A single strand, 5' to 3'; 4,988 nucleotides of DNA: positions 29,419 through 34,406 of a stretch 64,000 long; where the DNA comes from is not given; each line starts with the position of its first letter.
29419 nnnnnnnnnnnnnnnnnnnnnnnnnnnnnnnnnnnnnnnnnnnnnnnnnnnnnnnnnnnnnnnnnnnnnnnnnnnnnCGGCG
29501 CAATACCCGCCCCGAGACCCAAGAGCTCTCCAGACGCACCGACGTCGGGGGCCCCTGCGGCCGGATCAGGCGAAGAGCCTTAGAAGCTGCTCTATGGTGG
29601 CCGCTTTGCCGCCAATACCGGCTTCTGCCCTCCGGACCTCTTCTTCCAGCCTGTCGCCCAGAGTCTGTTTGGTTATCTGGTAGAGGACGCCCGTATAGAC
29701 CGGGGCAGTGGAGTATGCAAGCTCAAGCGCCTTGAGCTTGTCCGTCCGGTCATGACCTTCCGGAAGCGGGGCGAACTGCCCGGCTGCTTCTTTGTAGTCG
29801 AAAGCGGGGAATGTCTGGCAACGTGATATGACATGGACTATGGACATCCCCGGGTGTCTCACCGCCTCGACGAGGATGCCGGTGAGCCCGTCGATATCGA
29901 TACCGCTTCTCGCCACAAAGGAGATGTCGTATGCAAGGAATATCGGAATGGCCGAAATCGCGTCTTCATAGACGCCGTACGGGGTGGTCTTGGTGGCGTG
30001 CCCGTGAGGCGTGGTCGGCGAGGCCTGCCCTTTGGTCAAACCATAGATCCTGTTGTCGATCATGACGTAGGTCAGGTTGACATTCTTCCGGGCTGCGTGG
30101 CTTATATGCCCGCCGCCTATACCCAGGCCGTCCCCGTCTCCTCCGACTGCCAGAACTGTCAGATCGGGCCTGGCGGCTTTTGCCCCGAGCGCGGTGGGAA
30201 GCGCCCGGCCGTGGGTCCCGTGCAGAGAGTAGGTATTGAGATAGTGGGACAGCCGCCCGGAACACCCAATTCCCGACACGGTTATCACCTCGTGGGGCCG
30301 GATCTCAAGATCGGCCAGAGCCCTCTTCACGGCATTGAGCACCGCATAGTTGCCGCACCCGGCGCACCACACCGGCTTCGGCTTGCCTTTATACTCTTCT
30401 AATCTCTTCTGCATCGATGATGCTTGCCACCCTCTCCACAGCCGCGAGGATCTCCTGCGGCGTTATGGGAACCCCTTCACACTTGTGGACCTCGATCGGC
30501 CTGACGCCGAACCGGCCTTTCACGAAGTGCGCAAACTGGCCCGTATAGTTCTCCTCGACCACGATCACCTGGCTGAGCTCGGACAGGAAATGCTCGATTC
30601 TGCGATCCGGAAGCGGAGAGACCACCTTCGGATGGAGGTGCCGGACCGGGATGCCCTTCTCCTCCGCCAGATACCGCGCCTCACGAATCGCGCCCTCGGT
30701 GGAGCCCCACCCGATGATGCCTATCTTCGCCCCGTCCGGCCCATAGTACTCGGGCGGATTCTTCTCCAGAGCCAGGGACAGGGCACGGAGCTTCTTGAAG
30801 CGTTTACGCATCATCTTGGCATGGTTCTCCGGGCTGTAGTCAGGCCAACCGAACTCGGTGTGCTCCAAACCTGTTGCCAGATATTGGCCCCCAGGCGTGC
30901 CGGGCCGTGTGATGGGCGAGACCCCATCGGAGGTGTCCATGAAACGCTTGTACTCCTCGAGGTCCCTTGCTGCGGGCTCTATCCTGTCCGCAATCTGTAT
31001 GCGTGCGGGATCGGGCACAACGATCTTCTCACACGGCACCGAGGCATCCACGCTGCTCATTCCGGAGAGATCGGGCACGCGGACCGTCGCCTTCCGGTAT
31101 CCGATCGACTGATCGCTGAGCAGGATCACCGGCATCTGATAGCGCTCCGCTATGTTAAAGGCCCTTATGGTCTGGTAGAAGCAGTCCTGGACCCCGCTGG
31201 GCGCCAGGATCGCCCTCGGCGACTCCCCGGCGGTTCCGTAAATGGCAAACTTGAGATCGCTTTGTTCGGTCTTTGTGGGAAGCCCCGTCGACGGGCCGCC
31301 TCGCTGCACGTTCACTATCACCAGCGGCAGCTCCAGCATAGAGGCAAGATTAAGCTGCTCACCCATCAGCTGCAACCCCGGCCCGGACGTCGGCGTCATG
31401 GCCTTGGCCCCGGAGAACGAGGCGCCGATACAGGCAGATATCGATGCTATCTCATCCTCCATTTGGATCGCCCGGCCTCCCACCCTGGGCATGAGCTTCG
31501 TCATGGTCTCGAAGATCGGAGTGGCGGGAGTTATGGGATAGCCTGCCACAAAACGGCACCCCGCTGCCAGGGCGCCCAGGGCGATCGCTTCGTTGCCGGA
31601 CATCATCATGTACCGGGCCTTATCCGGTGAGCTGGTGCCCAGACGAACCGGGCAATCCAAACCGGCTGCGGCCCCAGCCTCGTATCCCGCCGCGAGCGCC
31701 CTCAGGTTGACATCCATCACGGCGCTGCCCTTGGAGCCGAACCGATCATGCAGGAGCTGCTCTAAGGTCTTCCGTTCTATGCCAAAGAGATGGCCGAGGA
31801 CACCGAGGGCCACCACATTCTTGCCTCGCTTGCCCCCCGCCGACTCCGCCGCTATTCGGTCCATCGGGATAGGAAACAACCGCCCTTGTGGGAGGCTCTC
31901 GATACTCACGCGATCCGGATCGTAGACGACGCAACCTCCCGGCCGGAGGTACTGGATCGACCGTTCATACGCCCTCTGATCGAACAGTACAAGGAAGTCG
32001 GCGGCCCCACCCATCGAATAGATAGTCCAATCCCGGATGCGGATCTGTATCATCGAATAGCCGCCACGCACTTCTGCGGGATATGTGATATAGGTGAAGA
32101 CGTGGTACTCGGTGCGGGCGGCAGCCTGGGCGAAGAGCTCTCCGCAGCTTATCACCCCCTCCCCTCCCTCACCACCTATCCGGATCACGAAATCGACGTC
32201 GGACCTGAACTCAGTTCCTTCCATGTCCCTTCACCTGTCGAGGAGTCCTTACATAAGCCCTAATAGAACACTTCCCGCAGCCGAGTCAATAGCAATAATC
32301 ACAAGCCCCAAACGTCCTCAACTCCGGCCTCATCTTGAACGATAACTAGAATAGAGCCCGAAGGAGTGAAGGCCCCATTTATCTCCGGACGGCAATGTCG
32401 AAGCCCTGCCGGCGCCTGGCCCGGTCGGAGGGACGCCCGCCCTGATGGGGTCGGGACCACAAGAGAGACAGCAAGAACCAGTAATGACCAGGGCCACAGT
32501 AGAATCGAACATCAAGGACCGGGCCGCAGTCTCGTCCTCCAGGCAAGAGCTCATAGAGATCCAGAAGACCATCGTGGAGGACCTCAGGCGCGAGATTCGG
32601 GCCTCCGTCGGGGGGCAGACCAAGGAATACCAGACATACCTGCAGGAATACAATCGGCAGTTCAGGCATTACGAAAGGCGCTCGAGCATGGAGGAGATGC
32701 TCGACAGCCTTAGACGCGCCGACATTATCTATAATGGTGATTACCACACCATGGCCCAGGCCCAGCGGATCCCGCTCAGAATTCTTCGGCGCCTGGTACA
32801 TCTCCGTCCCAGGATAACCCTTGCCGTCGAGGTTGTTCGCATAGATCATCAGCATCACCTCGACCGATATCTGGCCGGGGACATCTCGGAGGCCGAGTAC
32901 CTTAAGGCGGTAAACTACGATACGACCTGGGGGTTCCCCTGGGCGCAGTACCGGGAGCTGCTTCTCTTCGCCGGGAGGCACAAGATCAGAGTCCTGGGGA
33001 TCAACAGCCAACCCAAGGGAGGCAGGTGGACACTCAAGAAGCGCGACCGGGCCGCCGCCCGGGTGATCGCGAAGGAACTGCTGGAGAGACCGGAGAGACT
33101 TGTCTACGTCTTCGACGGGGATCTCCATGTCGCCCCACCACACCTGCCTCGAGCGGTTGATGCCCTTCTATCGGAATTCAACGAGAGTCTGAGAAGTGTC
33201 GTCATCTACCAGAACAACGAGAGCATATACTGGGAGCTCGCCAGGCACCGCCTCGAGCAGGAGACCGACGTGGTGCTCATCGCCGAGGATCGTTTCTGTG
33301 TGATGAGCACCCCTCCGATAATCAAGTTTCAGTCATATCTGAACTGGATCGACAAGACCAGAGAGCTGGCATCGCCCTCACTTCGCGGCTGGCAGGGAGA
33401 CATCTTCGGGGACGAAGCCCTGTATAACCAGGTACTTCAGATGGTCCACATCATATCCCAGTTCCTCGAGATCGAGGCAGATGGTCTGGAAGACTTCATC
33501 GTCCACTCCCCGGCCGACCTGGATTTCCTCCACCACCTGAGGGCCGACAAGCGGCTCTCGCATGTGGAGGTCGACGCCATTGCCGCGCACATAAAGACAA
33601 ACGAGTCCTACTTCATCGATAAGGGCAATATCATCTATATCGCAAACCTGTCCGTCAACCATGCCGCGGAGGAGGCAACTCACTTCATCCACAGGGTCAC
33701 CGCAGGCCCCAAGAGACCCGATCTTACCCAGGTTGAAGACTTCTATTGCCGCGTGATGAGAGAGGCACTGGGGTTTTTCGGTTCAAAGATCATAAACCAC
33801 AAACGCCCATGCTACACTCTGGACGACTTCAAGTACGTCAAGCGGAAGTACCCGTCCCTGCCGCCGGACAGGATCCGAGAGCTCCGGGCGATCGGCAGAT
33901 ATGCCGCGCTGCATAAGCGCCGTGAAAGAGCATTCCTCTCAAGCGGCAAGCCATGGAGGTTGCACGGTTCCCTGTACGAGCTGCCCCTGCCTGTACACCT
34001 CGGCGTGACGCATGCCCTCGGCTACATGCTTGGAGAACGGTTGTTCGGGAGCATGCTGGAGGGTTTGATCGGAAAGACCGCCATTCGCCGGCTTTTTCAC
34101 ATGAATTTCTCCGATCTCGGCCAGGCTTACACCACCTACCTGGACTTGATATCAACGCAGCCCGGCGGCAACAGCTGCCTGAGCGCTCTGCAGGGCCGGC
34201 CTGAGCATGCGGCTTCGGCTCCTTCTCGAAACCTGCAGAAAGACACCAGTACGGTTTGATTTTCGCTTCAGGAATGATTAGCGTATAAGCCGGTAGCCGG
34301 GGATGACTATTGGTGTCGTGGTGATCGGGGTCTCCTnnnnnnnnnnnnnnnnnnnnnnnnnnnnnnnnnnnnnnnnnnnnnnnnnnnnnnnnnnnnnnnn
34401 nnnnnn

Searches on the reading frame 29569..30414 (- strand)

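Call 28: search_protein_families(library=pfam, proteins=[window:29569-30414:-], max_evalue=0.00001)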
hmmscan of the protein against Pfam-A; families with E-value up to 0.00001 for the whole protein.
window:29569-30414:- (282 aa): 1 family
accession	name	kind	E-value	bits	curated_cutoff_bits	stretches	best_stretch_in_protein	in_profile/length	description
PF02775.26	TPP_enzyme_C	-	1.3e-29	103.3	21.9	1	49-195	2-151/151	Thiamine pyrophosphate enzyme, C-terminal TPP binding domain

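Call 67: search_protein_families(library=ncbifam, proteins=[window:29569-30414:-], max_evalue=1e-10)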
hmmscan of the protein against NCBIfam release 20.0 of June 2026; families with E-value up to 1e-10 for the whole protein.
window:29569-30414:- (282 aa): 7 families
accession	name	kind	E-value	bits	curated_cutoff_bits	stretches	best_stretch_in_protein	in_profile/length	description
NF008820.0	PRK11866.1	equivalog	6.1e-81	272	402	1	2-262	3-267/287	2-oxoacid ferredoxin oxidoreductase subunit beta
TIGR02177.1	PorB_KorB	subfamily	5.4e-71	239.4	261.9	1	15-205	2-193/286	2-oxoacid:acceptor oxidoreductase, beta subunit, pyruvate/2-ketoisovalerate family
NF008821.0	PRK11869.1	equivalog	8.2e-67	225.1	438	1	13-258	13-259/286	2-oxoacid ferredoxin oxidoreductase subunit beta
NF041171.1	Oxoac_fdxbeta_Archa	equivalog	1.3e-61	208.5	423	1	16-204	5-194/296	2-oxoacid:ferredoxin oxidoreductase subunit beta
NF007207.0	PRK09628.1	equivalog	2.7e-54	184.7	364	1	14-200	16-203/277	2-oxoglutarate ferredoxin oxidoreductase subunit beta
NF008819.1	PRK11865.1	equivalog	3.3e-14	52.8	405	1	17-206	21-219/300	pyruvate synthase subunit PorB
NF008818.0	PRK11864.1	subfamily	1e-12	47.8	405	1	17-201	21-210/300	3-methyl-2-oxobutanoate dehydrogenase subunit beta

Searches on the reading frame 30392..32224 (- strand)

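Call 28: search_protein_families(library=pfam, proteins=[window:30392-32224:-], max_evalue=0.00001)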
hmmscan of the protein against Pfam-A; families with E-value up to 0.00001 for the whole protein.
window:30392-32224:- (611 aa): 3 families
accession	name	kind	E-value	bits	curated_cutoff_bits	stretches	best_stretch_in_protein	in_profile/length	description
PF01855.24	POR_N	-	2.4e-61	207.9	27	1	217-473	2-230/231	Pyruvate flavodoxin/ferredoxin oxidoreductase, thiamine diP-bdg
PF01558.24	POR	-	1.6e-37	129.8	27.4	1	20-182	1-173/173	Pyruvate ferredoxin/flavodoxin oxidoreductase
PF17147.9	PFOR_II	-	2.2e-07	31.6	27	1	499-591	1-101/102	Pyruvate:ferredoxin oxidoreductase core domain II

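Call 67: search_protein_families(library=ncbifam, proteins=[window:30392-32224:-], max_evalue=1e-10)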
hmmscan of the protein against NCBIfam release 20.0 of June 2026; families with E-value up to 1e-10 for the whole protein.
window:30392-32224:- (611 aa): 17 families
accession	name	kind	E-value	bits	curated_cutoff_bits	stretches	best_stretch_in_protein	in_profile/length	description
TIGR03710.1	OAFO_sf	subfamily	1e-192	641.7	482.75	1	11-595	1-560/561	2-oxoacid:acceptor oxidoreductase subunit alpha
NF041170.1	Oxoac_fdxalpha_Archa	equivalog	5.3e-107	358.7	800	1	132-601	166-624/636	2-oxoacid:ferredoxin oxidoreductase subunit alpha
NF006412.0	PRK08659.1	equivalog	7e-107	357.9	411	2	204-391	4-191/378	2-oxoacid:acceptor oxidoreductase subunit alpha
NF007206.0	PRK09627.1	equivalog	4.1e-84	282.7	579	1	204-597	2-373/375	2-oxoglutarate synthase subunit alpha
NF005507.0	PRK07119.1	subfamily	2.7e-57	194.2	399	1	205-386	4-185/352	3-methyl-2-oxobutanoate dehydrogenase subunit VorB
NF040682.1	PorA_Arch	equivalog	3.1e-23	82.3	550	1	206-309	4-109/387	pyruvate synthase subunit PorA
TIGR03336.1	IOR_alpha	equivalog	3.4e-21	75.2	650.9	1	207-389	4-180/595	indolepyruvate ferredoxin oxidoreductase subunit alpha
NF006232.0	PRK08366.1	equivalog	2.2e-20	72.7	646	1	207-369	9-167/394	2-ketoisovalerate ferredoxin oxidoreductase subunit alpha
NF007201.0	PRK09622.1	equivalog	3.2e-20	72.4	590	1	209-372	14-173/405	2-oxoacid:ferredoxin oxidoreductase subunit alpha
NF045764.1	PhenlGlyoxDHPadG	equivalog_domain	6.2e-18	64.5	700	1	206-388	3-184/398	NADH-dependent phenylglyoxylate dehydrogenase subunit alpha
NF006323.0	PRK08537.1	equivalog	2.3e-17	62.9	235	1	14-183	5-177/181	2-oxoacid:ferredoxin oxidoreductase subunit gamma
NF006275.0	PRK08441.1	equivalog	1.5e-16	60.5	216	1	13-181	4-175/185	2-oxoglutarate-acceptor oxidoreductase subunit OorC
NF006211.0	PRK08338.1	equivalog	3.5e-16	59.2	239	1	14-184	3-168/170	2-oxoacid:ferredoxin oxidoreductase subunit gamma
NF006233.0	PRK08367.1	equivalog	3.5e-16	59.1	625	1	206-304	5-105/394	pyruvate ferredoxin oxidoreductase subunit alpha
NF005324.0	PRK06853.1-4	equivalog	3.6e-13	49.8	222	1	15-183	6-188/196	indolepyruvate oxidoreductase subunit beta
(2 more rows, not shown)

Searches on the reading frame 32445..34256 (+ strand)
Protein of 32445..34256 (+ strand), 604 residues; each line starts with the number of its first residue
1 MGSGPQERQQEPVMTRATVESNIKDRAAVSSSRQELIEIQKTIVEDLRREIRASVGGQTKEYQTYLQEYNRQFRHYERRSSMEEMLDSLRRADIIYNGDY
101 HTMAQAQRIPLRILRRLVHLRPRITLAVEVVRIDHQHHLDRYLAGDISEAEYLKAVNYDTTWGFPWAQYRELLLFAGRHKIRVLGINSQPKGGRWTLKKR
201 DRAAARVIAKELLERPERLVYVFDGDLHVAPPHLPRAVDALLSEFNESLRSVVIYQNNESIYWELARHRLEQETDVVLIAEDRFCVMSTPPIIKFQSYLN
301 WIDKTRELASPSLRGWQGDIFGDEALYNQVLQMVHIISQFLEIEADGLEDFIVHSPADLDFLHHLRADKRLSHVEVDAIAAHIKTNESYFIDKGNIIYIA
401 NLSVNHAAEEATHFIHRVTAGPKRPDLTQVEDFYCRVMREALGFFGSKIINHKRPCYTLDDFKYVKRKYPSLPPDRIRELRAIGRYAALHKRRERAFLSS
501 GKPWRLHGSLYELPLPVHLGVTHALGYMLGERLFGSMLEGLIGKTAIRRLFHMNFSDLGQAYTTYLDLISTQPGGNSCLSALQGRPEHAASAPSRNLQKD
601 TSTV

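Call 3: search_protein_families(library=pfam, proteins=[window:32445-34256:+], max_evalue=0.01)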
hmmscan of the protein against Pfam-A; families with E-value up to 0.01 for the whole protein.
window:32445-34256:+ (604 aa): 1 family
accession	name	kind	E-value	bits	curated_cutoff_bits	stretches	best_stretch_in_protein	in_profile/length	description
PF04187.18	Cofac_haem_bdg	-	2.5e-24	86.9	27.7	1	85-188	1-105/213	Haem-binding uptake, Tiki superfamily, ChaN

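Call 34: search_protein_families(library=ncbifam, proteins=[window:32445-34256:+], max_evalue=0.00001)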
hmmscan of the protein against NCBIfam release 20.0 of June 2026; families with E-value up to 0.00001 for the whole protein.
window:32445-34256:+ (604 aa): 0 families
